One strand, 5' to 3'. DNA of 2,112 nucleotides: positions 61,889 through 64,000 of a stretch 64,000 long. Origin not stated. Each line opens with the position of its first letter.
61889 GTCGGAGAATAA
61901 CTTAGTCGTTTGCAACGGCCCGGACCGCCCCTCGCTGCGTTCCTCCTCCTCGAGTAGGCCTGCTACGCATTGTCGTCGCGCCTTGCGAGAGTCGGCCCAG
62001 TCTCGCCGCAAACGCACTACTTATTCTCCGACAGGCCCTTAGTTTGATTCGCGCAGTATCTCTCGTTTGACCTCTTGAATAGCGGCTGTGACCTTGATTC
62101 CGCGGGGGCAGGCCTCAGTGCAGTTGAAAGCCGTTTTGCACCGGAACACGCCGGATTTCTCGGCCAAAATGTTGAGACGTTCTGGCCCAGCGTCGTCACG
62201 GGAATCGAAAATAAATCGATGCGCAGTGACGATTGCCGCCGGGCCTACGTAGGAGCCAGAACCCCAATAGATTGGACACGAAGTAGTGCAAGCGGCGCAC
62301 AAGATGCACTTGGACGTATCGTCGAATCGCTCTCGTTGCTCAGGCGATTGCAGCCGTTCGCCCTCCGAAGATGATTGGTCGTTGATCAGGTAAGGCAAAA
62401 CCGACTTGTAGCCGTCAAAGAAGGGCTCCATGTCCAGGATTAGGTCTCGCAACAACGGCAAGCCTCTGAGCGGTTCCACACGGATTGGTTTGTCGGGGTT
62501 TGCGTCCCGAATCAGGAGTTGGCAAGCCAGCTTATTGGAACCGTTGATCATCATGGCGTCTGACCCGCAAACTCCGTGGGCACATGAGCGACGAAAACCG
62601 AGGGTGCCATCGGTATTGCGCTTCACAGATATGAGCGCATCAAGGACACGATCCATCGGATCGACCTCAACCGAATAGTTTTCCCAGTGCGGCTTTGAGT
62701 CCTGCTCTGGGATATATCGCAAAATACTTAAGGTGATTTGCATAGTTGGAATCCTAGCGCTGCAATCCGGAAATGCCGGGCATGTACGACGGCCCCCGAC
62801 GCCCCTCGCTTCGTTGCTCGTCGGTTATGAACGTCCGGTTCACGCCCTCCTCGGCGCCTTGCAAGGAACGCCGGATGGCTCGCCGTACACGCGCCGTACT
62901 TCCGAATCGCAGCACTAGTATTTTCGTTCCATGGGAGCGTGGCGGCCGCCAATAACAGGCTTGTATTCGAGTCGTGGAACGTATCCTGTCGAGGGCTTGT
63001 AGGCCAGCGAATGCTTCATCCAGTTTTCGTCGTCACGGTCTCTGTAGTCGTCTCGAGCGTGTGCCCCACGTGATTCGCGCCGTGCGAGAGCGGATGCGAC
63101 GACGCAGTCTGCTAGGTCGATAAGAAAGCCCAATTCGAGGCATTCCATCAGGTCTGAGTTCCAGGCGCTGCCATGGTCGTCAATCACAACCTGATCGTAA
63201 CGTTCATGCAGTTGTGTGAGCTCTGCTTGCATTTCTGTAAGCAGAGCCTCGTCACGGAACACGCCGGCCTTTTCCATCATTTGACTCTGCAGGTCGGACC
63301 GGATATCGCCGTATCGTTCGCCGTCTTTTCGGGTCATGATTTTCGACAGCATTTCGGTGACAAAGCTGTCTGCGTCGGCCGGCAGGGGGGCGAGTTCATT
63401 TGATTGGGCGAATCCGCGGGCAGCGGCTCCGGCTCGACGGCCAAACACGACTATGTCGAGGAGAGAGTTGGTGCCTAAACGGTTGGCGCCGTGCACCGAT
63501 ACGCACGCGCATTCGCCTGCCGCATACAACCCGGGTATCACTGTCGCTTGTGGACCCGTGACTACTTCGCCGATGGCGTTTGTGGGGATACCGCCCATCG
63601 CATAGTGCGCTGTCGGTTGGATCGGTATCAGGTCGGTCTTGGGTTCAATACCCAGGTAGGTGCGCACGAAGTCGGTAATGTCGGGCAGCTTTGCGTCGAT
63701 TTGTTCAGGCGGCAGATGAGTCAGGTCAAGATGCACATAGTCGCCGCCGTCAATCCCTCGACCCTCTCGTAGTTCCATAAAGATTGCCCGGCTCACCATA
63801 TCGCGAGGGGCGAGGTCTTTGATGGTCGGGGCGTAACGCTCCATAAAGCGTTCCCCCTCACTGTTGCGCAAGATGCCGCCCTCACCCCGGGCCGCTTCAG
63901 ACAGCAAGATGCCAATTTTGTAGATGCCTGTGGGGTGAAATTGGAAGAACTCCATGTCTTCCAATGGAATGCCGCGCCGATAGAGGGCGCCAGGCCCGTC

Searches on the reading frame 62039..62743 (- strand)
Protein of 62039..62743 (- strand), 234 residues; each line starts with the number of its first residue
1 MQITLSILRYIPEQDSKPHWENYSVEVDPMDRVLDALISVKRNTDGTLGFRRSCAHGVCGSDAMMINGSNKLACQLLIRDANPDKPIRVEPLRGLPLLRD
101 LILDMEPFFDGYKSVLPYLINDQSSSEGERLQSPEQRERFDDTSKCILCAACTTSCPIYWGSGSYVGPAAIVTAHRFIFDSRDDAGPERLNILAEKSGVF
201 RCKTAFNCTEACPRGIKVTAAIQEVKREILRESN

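Call 56: search_protein_families(library=pfam, proteins=[window:62039-62743:-], max_evalue=0.00001)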
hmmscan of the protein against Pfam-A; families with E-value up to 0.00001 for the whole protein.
window:62039-62743:- (234 aa): 4 families
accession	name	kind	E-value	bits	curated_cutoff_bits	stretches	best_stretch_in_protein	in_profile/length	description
PF13085.11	Fer2_3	-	2.1e-32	111.8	27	1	4-109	1-106/107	2Fe-2S iron-sulfur cluster binding domain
PF13237.11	Fer4_10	-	4.5e-11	43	25.5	1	141-213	4-53/53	4Fe-4S dicluster domain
PF13183.11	Fer4_8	-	8.3e-10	39.5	27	1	144-216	3-68/68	4Fe-4S dicluster domain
PF13534.11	Fer4_17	-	1.5e-07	32.3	22.2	1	145-216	1-60/61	4Fe-4S dicluster domain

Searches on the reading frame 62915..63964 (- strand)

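Call 56: search_protein_families(library=pfam, proteins=[window:62915-63964:-], max_evalue=0.00001)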
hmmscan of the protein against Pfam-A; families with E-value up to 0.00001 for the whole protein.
window:62915-63964:- (349 aa): 2 families
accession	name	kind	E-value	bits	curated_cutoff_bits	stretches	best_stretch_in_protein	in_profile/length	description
PF00890.30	FAD_binding_2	-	1.5e-45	156.6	20.4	1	2-168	243-414/414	FAD binding domain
PF02910.25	Succ_DH_flav_C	-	3.8e-42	143.8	20.8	1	222-349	1-130/130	Fumarate reductase flavoprotein C-term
